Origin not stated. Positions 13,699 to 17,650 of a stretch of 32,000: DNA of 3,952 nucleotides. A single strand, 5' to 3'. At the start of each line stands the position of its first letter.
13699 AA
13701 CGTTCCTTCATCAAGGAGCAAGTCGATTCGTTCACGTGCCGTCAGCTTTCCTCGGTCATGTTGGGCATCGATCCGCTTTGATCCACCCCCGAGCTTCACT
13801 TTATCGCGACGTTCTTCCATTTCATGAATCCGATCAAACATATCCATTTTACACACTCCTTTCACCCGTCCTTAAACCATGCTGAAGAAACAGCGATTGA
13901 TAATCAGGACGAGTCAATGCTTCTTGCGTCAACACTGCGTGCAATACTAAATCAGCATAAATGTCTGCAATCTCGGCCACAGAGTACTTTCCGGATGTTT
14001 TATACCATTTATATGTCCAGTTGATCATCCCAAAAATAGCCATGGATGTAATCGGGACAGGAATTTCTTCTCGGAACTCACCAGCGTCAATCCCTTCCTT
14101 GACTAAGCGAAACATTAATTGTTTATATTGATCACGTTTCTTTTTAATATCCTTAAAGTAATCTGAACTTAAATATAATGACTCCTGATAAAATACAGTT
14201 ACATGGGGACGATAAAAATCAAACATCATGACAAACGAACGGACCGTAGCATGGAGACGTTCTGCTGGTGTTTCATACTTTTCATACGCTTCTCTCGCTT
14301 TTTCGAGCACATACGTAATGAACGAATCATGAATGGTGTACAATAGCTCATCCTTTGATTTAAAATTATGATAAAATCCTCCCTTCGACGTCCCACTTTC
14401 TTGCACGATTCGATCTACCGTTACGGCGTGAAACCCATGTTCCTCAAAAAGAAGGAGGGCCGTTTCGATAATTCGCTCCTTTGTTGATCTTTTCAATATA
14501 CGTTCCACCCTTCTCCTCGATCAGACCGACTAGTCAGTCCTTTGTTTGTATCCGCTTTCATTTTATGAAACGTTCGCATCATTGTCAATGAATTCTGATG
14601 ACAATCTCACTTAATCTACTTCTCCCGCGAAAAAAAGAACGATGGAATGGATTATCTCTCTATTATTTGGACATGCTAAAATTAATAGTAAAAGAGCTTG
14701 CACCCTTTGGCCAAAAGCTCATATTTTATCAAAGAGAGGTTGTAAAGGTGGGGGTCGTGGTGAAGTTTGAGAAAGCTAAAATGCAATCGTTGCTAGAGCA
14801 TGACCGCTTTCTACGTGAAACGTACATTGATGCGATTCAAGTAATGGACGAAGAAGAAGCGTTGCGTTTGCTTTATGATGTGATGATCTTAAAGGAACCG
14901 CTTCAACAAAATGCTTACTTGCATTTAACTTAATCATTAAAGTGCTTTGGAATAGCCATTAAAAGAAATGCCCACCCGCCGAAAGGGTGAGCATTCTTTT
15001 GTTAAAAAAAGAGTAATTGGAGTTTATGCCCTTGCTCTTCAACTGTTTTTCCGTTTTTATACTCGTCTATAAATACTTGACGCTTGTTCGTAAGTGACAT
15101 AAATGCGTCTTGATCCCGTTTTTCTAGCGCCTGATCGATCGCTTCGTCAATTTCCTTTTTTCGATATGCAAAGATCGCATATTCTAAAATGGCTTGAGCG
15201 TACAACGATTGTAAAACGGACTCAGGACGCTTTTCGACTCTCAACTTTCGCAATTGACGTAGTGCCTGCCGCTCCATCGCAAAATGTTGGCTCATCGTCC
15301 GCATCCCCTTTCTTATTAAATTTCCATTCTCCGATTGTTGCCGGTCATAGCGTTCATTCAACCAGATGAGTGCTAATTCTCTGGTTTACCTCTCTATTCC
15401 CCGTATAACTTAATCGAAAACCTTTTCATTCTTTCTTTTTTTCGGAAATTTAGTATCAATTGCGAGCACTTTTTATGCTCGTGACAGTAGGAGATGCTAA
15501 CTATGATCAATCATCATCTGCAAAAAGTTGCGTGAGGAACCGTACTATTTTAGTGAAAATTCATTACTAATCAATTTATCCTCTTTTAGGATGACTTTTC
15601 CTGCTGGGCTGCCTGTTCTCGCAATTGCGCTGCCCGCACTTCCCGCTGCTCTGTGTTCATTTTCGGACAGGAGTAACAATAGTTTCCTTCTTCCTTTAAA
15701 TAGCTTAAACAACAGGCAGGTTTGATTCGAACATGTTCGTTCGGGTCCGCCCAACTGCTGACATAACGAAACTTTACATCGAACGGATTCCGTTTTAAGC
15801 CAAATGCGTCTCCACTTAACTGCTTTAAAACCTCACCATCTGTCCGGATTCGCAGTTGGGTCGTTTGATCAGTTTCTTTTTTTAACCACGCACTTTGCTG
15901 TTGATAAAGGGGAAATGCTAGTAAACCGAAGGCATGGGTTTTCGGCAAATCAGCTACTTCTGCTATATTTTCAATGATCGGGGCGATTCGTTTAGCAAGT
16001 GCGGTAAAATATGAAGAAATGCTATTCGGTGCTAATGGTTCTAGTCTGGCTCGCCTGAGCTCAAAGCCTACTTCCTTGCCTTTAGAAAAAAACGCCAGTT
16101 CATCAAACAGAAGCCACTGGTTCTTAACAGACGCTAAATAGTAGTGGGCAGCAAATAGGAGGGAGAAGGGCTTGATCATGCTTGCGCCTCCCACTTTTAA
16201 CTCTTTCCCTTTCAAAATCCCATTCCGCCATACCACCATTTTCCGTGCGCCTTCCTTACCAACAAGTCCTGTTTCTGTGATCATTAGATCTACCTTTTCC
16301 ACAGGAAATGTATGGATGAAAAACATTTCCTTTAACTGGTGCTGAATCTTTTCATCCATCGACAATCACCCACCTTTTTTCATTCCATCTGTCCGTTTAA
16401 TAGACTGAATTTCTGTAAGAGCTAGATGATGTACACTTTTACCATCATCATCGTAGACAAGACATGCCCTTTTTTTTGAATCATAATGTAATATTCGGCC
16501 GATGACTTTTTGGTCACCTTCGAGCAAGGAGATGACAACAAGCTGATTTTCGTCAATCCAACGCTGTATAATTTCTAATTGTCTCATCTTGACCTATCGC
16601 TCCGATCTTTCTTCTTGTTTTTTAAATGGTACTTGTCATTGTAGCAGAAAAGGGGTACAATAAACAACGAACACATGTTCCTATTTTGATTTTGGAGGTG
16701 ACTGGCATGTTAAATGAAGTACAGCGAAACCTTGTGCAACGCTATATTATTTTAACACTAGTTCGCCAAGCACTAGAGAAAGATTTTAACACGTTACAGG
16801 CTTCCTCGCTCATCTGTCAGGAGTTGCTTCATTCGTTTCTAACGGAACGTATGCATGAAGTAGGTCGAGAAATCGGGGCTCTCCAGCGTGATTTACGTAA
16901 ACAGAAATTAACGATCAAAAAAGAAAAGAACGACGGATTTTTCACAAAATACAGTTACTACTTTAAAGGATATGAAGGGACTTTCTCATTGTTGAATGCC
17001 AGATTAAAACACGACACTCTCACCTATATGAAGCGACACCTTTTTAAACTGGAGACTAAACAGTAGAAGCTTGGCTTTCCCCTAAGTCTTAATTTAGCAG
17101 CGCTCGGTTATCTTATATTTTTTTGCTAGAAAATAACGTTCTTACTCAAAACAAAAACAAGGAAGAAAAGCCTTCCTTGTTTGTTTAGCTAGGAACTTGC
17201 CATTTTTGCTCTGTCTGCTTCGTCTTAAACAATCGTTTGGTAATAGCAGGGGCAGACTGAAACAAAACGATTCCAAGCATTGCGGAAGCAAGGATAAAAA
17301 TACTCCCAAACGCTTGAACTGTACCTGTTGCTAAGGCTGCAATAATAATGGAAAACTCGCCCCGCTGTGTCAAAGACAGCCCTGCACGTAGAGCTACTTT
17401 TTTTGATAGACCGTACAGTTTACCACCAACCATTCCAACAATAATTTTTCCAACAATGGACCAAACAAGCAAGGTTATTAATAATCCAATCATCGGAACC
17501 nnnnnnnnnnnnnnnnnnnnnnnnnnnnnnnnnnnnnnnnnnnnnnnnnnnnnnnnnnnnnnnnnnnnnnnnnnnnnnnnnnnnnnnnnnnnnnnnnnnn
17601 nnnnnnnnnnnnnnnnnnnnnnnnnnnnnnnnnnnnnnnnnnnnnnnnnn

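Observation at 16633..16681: One LexA box embedded in two interlocked divergent promoters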

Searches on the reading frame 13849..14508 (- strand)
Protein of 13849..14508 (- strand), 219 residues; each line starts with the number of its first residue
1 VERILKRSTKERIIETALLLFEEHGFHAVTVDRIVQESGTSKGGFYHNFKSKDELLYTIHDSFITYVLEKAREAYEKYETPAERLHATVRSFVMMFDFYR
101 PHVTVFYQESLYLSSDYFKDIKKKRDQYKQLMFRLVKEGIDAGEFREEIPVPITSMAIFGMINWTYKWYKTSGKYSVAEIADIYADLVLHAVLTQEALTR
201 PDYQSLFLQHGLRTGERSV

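Call 3: search_protein_families(library=pfam, proteins=[window:13849-14508:-], max_evalue=0.1)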
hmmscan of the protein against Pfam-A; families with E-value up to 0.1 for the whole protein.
window:13849-14508:- (219 aa): 6 families
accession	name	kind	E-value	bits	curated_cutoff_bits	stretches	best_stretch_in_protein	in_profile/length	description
PF17932.6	TetR_C_24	-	1.1e-32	113.1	26.4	1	79-192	2-114/114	Tetracyclin repressor-like, C-terminal domain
PF00440.29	TetR_N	-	2.4e-16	59.7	24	1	13-56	1-44/47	Bacterial regulatory proteins, tetR family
PF08359.16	TetR_C_4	-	3.1e-08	34.3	21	1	66-191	7-133/133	YsiA-like protein, C-terminal region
PF19776.5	DUF6262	-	0.02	15.5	29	1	27-72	32-75/110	Family of unknown function (DUF6262)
PF17935.6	TetR_C_27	-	0.04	14.5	26.1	0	111-150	31-70/106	Tetracyclin repressor-like, C-terminal domain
PF21256.2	TetR_C_5-like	-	0.066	13.8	27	0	96-143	17-65/127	Tetracyclin repressor-like, C-terminal domain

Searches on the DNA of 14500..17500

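Call 67: search_rna_families(source=window, start=14500, end=17500, threshold=evalue, max_evalue=1)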
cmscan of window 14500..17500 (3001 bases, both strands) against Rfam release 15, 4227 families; matches with E-value up to 1: 1.
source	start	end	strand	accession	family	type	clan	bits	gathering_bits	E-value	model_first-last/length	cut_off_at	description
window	17153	17276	-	RF00512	Leu_leader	Cis-reg; leader;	-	23.6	50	0.074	1-148/148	no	Leucine operon leader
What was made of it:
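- Tried and rejected: Rfam found no RNA family in the intergenic region (call 67).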

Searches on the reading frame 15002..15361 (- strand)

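Call 3: search_protein_families(library=pfam, proteins=[window:15002-15361:-], max_evalue=0.1)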
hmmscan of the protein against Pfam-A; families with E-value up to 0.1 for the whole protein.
window:15002-15361:- (119 aa): 3 families
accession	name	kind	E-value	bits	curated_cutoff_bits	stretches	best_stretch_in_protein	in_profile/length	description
PF08858.15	IDEAL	-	3.2e-12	46.4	22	1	58-93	1-36/37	IDEAL domain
PF22736.1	NNH5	-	0.0012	19.2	27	1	24-114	18-113/134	NACHT N-terminal Helical domain 5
PF22511.2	PBP2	-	0.065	13.4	27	0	33-61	23-50/63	PolB1 Binding Protein 2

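Call 6: search_protein_families(library=ncbifam, proteins=[window:15002-15361:-], max_evalue=0.1)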
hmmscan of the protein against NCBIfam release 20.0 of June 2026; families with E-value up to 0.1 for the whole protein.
window:15002-15361:- (119 aa): 2 families
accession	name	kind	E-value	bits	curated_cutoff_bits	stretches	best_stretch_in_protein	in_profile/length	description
NF002965.0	PRK03636.1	equivalog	1.2e-06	28.2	182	1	51-95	132-176/181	ReoY family proteolytic degradation factor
NF002836.0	PRK03057.1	equivalog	0.00027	20.7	258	1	54-95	135-176/183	hypothetical protein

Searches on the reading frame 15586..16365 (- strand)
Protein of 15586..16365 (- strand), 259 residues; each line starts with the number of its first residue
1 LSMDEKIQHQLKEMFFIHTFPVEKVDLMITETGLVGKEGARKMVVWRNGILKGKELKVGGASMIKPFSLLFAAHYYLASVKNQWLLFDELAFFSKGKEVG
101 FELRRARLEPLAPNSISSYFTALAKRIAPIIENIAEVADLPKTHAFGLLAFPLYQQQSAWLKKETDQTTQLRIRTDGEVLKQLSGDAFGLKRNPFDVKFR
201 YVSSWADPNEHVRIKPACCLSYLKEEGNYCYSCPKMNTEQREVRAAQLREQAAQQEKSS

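Call 3: search_protein_families(library=pfam, proteins=[window:15586-16365:-], max_evalue=0.1)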
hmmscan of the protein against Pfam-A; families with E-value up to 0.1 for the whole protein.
window:15586-16365:- (259 aa): 1 family
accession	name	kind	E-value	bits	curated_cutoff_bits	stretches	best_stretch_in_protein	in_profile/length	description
PF11575.13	FhuF_C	-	0.0077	16.5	20.5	1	218-235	4-21/21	FhuF 2Fe-2S C-terminal domain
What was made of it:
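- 15586..16365 (-): 259-aa FhuF-like putative (2Fe-2S) protein with a C-terminal CC-x10-C-x2-C motif. Its start codon immediately follows the stop codon of the 73-aa gene. FhuF_C hit of 16.5 bits, below the 20.5 cut-off (call 3).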

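Call 6: search_protein_families(library=ncbifam, proteins=[window:15586-16365:-], max_evalue=0.1)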
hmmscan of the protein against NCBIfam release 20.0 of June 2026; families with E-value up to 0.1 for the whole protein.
window:15586-16365:- (259 aa): 2 families
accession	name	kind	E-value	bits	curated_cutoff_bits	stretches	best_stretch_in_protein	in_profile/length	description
TIGR03950.1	sidero_Fe_reduc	hypoth_equivalog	0.001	18.9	137.9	1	212-235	200-223/223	siderophore ferric iron reductase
TIGR03951.1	Fe_III_red_FhuF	equivalog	0.05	13.7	63.85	0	191-234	139-180/182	siderophore-iron reductase FhuF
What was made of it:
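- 15586..16365 (-): Weak TIGR03950 hit (call 6).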

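Call 8: find_homologous_proteins(query=window:15586-16365:-, max_evalue=0.00001)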
Query window:15586-16365:- (259 aa): 3 proteins with E <= 0.00001 among 764 candidates.
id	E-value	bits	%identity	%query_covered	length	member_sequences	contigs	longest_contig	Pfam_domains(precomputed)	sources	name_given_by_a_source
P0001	4.5e-161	552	96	99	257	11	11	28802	-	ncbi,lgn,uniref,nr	ncbi:(2Fe-2S)-binding protein [Halalkalibacterium halodurans]|uniref:(2Fe-2S)-binding protein n=1 Ta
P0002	6.1e-48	181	39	95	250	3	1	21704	-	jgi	jgi:ferric iron reductase protein FhuF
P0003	6.2e-43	165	37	94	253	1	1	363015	-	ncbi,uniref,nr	ncbi:hypothetical protein N0O92_04965 [Alkalihalobacillus sp. MEB130]|uniref:hypothetical protein n=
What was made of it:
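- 15586..16365 (-): Sources name its relatives (2Fe-2S)-binding protein or FhuF (call 8).
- On FhuF-like (2Fe-2S) protein, claimed for the 259-aa gene: Sources name the relatives (2Fe-2S)-binding protein or FhuF (call 8).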

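Call 10: find_related_loci(query=A1, collection=genome_contigs, flank=4000)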
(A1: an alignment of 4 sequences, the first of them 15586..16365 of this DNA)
Query A1 (259 aa) in genome_contigs; peptide patterns used: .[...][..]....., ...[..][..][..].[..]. (x = any residue, [..] = any of these).
84 stretches matched a pattern; 5 encode a relative of the query (tblastn E <= 1e-3); 5 distinct loci.
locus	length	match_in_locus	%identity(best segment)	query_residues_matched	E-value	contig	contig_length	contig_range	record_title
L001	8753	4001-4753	39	5-251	1e-54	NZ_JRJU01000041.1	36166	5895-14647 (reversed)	Halalkalibacter okhensis strain Kh10-101 contig41, whole genome shotgun sequence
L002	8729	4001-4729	39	11-252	1e-53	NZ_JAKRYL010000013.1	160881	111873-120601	Halalkalibacter alkaliphilus strain MEB205 MCC3863_contig_13, whole genome shotgun sequence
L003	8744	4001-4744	39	5-251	3e-56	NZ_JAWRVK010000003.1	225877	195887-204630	Halalkalibacter flavus strain HR 1-10 NODE_3_length_225877_cov_126.472595, whole genome shotgun sequence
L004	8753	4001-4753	36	4-250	8e-51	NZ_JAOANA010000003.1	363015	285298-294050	Alkalihalobacillus sp. MEB130 NODE_3_length_363015_cov_23.931695, whole genome shotgun sequence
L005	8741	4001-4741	37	7-249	4e-49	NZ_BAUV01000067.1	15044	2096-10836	Halalkalibacter akibai JCM 9157, whole genome shotgun sequence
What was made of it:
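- On LexA (Cheo/SOS) operator of Bacillota: The single genome_contigs scan was spent on the FhuF-like gene (call 10).
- Tried and rejected: The single genome_contigs scan was spent on the FhuF-like protein (call 10).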

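Call 13: find_encoding_contigs(protein=P0001, flank=3000, max_places=8)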
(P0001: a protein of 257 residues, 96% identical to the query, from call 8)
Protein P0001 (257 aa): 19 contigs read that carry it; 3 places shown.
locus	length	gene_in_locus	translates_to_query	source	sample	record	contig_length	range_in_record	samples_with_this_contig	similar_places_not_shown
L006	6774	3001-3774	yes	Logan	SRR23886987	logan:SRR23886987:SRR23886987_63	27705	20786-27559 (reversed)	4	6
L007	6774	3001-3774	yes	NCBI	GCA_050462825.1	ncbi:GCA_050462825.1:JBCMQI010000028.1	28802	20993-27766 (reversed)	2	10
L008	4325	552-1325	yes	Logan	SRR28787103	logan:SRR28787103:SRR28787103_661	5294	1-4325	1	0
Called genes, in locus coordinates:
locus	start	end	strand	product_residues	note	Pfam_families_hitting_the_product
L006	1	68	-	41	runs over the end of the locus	-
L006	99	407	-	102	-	-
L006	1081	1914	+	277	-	PF02588:YitT_membrane, PF10035:DUF2179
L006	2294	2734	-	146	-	PF26325:YhjD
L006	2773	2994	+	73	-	-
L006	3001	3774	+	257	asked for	-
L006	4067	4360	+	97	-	PF08858:IDEAL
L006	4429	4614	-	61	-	-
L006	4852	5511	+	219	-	PF00440:TetR_N, PF08359:TetR_C_4 (weak), PF17932:TetR_C_24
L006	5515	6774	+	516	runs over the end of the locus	PF01039:Carboxyl_trans, PF03255:ACCA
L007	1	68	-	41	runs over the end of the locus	-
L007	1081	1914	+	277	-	PF02588:YitT_membrane, PF10035:DUF2179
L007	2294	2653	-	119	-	PF26325:YhjD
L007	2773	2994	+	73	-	-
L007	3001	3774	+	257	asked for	-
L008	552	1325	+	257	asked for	-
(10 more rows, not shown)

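Call 82: search_protein_families(library=phrogs, proteins=[window:15586-16365:-], max_evalue=0.01)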
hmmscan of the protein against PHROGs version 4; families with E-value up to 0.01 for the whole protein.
window:15586-16365:- (259 aa): 0 families

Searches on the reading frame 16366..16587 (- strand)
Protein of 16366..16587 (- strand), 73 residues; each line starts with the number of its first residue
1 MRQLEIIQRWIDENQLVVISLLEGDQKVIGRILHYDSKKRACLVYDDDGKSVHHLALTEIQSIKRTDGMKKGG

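Call 3: search_protein_families(library=pfam, proteins=[window:16366-16587:-], max_evalue=0.1)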
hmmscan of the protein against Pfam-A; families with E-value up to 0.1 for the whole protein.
window:16366-16587:- (73 aa): 2 families
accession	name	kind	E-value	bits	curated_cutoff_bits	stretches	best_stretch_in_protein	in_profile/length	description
PF21979.2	Hfq_1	-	0.0065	17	27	1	6-48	6-46/61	Hfq related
PF03088.22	Str_synth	-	0.064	13.8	25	1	17-55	26-62/89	Strictosidine synthase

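Call 6: search_protein_families(library=ncbifam, proteins=[window:16366-16587:-], max_evalue=0.1)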
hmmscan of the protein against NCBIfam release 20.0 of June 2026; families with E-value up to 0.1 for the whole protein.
window:16366-16587:- (73 aa): 1 family
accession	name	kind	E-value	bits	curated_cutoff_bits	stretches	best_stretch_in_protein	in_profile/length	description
NF047718.1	Hfq_rel_Cyano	exception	0.027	14.7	52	1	7-46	11-48/64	Hfq-related RNA-binding protein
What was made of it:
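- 16366..16587 (-): 73-aa gene of unknown function. The model is all-beta, possibly an SH3/Tudor/Sm-like barrel. It is the first gene of the divergent unit. Only weak sub-threshold Hfq_1 hits (calls 3, 6).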

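Call 79: predict_structure(protein=window:16366-16587:-)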
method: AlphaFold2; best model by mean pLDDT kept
length: 73 residues; sequences in the alignment: 1
mean_pLDDT: 71.2   pTM: 0.50
mean pLDDT of the five models: 71.2, 68.3, 66.5, 62.2, 57.6
residues with pLDDT >= 90: 0; 70-90: 52; 50-70: 18; < 50: 3
segments of 3 or more residues with pLDDT < 50: 71-73
pLDDT, mean of each block of 10 residues (from residue 1): 70 64 75 77 78 75 69 43
secondary structure, 60 per line:
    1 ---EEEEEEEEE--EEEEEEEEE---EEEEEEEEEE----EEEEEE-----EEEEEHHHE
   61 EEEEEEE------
elements in order: E4-12 E15-23 E27-36 E41-46 E52-56 E60-67
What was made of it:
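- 16366..16587 (-): Model pLDDT 71 with six strands (call 79).
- On YolD-like protein (PF08863), claimed for the 73-aa gene: The single-sequence model is all-beta (pLDDT 71, call 79).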

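Call 81: fold_search(model_id=the predicted structure, library=pdb)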
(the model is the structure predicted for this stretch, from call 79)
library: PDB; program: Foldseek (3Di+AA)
matches with E <= 10: 1011; with E <= 0.001: 0
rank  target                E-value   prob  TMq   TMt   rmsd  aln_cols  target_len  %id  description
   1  5xfp_E                1.7e-01  0.90  0.39  0.10   9.8        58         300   24  Binary complex of PHF1 and a double stranded DNA (released 2017-09-13)
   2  6wau_A                1.9e-01  0.89  0.38  0.47   8.2        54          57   24  Complex structure of PHF19 (released 2020-08-26)
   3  5xfp_B                2.3e-01  0.91  0.39  0.10   8.0        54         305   24  Binary complex of PHF1 and a double stranded DNA (released 2017-09-13)
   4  5xfp_A                2.7e-01  0.90  0.39  0.10   8.1        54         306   24  Binary complex of PHF1 and a double stranded DNA (released 2017-09-13)
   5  2e5q_MODEL_1_A        3.0e-01  0.87  0.37  0.42   3.4        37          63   27  Solution structure of the TUDOR domain of PHD finger protein 19, isoform b [Homo sapiens] (released 2007-06-26)
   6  6wau_E                3.2e-01  0.93  0.37  0.49   3.1        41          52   24  Complex structure of PHF19 (released 2020-08-26)
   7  6wau_D                3.9e-01  0.80  0.38  0.49   8.3        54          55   24  Complex structure of PHF19 (released 2020-08-26)
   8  5xfn                  4.4e-01  0.92  0.38  0.10   4.4        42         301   24  Structure of the N-terminal domains of PHF1 (released 2017-09-13)
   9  6wat_FC               4.4e-01  0.90  0.38  0.47   3.5        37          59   27  complex structure of PHF1 (released 2020-08-26)
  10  6wat_DC               4.4e-01  0.90  0.38  0.45   3.5        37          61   27  complex structure of PHF1 (released 2020-08-26)
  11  8h43_B                4.4e-01  0.89  0.38  0.49   3.2        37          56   27  Crystal structure of PHF1 Tudor domain in complex with hit 1 (released 2023-10-18)
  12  6wat_AA               4.4e-01  0.89  0.38  0.46   3.5        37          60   27  complex structure of PHF1 (released 2020-08-26)
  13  8h43_A                4.6e-01  0.80  0.39  0.46   8.1        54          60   24  Crystal structure of PHF1 Tudor domain in complex with hit 1 (released 2023-10-18)
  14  2e5p_MODEL_1_A        4.6e-01  0.72  0.38  0.40   3.2        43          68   26  Solution structure of the TUDOR domain of PHD finger protein 1 (PHF1 protein) (released 2007-06-26)
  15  2eqj_MODEL_1_A        4.9e-01  0.82  0.37  0.40   3.9        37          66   19  Solution structure of the TUDOR domain of Metal-response element-binding transcription factor 2 (released 2008-04-08)
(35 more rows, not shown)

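Call 82: search_protein_families(library=phrogs, proteins=[window:16366-16587:-], max_evalue=0.01)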
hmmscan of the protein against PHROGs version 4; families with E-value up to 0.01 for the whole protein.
window:16366-16587:- (73 aa): 0 families
